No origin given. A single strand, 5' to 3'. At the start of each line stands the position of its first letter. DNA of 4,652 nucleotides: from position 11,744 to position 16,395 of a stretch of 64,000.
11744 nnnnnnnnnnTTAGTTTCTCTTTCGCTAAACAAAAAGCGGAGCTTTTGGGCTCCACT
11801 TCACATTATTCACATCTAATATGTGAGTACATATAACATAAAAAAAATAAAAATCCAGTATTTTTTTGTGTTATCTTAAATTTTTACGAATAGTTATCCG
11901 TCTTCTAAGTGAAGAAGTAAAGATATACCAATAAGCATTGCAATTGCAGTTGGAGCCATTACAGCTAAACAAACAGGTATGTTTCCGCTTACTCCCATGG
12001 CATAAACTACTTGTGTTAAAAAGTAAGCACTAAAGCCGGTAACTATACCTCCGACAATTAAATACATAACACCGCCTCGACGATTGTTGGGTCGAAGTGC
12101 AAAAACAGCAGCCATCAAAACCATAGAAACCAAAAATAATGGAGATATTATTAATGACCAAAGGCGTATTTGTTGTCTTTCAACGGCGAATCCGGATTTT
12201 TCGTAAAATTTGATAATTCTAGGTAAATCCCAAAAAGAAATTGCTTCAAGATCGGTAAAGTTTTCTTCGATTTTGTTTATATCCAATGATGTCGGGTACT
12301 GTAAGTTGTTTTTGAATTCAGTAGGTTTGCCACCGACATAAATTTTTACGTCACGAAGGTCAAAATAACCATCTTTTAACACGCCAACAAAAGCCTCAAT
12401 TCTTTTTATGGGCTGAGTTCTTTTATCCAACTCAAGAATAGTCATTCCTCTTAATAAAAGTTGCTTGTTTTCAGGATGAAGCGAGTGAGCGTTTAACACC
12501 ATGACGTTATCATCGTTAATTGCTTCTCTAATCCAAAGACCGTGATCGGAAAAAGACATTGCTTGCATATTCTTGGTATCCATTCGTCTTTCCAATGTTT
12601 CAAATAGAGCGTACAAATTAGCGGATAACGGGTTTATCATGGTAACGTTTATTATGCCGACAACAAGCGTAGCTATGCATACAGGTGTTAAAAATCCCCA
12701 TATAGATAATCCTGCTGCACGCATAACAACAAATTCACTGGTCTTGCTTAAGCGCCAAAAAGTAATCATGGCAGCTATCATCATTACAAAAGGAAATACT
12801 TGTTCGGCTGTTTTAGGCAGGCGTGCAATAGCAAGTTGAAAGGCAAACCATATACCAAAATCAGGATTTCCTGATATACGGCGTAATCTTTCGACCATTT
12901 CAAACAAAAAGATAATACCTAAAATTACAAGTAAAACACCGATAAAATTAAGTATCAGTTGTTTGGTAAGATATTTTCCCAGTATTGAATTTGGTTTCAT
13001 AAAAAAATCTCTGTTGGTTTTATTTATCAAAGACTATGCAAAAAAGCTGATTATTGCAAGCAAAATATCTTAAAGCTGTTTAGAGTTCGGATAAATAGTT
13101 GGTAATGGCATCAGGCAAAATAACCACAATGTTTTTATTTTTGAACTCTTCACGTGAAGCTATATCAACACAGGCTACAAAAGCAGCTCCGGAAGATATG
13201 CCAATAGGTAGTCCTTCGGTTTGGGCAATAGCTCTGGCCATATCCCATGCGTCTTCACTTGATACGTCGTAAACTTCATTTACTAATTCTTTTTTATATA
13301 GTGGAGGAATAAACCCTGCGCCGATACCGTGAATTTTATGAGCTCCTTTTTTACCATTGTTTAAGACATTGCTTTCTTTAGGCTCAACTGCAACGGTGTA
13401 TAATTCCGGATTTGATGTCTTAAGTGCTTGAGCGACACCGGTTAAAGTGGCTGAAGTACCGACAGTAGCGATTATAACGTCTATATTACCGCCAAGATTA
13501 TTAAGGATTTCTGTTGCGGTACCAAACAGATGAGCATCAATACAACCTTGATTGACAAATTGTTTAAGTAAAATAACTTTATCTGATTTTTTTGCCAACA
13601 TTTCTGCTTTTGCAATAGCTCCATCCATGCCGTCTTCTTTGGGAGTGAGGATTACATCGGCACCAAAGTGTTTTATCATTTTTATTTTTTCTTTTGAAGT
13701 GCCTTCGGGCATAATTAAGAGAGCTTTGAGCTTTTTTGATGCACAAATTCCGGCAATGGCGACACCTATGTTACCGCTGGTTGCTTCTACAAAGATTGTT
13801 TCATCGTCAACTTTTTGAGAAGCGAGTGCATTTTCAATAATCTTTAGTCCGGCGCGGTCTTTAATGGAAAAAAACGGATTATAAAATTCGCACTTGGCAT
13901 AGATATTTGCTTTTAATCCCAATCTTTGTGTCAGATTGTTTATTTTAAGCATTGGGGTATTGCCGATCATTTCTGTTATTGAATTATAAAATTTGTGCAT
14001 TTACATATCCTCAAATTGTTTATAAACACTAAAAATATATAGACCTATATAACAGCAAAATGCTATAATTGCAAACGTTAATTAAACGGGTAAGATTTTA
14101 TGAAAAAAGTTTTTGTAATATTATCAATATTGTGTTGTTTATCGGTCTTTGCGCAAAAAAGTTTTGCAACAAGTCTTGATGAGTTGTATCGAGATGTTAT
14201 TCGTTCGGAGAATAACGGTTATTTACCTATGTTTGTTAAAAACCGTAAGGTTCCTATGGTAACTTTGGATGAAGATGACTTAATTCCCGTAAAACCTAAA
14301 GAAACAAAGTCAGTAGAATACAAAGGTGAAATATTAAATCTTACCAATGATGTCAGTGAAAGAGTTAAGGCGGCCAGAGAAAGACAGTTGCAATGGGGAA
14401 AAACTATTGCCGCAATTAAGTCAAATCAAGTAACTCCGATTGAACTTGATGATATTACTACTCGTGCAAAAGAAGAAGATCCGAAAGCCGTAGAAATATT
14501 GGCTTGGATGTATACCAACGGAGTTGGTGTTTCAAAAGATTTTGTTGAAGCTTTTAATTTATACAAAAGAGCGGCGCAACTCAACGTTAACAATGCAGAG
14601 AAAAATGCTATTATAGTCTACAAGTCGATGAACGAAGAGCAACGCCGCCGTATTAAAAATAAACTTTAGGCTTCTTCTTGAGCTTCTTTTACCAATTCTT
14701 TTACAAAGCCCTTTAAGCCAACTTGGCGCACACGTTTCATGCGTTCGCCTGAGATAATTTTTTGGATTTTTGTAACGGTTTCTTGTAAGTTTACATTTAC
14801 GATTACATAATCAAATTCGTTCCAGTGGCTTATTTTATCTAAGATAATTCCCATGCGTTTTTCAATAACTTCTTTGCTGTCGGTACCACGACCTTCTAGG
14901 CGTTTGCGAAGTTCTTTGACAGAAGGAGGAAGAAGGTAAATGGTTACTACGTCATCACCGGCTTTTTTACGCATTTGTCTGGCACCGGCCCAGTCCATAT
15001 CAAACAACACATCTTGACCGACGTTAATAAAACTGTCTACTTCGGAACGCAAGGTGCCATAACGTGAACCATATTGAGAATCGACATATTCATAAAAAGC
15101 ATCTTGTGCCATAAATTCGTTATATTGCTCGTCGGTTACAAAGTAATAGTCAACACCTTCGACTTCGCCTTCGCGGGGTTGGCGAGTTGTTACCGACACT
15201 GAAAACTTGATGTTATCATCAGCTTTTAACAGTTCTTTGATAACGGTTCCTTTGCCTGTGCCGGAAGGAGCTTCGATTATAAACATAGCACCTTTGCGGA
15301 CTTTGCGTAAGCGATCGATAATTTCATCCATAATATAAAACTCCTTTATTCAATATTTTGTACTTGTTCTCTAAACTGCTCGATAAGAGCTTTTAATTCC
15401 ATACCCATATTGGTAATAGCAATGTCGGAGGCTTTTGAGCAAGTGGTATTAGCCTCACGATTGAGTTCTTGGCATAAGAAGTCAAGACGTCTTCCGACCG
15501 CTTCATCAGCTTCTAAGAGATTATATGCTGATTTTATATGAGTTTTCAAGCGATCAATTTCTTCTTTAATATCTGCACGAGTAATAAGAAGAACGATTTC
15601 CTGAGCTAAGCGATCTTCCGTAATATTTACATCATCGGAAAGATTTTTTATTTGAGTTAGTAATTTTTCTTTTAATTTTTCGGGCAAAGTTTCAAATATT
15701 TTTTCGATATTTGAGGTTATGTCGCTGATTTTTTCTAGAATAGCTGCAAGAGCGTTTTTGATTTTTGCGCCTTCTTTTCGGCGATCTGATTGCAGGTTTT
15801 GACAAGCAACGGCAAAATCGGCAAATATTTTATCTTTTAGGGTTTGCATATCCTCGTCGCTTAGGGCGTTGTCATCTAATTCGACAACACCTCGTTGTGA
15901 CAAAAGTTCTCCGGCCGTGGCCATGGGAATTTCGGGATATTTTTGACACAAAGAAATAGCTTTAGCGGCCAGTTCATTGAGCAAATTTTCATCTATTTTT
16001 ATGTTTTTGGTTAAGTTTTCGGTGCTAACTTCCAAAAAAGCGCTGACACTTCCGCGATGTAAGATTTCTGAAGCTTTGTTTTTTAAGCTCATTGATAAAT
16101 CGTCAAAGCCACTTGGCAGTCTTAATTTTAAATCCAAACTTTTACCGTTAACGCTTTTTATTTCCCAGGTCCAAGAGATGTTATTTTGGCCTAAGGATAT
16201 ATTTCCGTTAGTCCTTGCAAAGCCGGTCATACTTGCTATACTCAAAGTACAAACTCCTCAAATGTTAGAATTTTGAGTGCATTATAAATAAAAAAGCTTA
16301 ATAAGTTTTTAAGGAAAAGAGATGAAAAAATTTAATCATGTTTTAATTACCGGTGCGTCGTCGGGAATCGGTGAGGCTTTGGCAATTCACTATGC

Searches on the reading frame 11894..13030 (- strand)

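Call 68: search_protein_families(library=pfam, max_evalue=0.00001, proteins=[window:11894-13030:-])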
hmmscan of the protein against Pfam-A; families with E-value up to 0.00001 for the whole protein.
window:11894-13030:- (378 aa): 1 family
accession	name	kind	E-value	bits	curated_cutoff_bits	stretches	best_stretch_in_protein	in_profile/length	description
PF03739.19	LptF_LptG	-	5.4e-60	203.7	27.9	1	19-373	1-352/353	Lipopolysaccharide export system permease LptF/LptG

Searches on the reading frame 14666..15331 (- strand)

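Call 69: search_protein_families(library=pfam, max_evalue=0.00001, proteins=[window:14666-15331:-])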
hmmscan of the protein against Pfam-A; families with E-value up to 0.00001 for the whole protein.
window:14666-15331:- (221 aa): 1 family
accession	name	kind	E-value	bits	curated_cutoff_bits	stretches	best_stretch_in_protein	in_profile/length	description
PF00625.27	Guanylate_kin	-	1.3e-42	146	25.2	1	16-194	4-180/182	Guanylate kinase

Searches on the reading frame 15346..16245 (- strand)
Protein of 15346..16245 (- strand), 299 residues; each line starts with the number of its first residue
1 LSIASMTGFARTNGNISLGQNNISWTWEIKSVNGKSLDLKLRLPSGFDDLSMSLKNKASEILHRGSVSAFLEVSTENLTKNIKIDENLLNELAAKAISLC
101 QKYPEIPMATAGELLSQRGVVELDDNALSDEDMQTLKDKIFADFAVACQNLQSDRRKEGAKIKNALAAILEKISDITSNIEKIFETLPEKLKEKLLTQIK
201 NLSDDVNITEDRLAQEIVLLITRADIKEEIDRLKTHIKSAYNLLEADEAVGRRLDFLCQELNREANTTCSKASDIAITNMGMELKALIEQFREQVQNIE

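Call 69: search_protein_families(library=pfam, max_evalue=0.00001, proteins=[window:15346-16245:-])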
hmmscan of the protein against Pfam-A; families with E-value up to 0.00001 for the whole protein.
window:15346-16245:- (299 aa): 2 families
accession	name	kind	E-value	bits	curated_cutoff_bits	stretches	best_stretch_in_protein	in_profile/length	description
PF08340.16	YicC-like_C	-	1.1e-40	139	27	1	181-299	2-120/120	Endoribonuclease YicC-like, C-terminal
PF03755.18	YicC-like_N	-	1.7e-31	110.1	25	1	3-163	1-155/156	Endoribonuclease YicC-like, N-terminal region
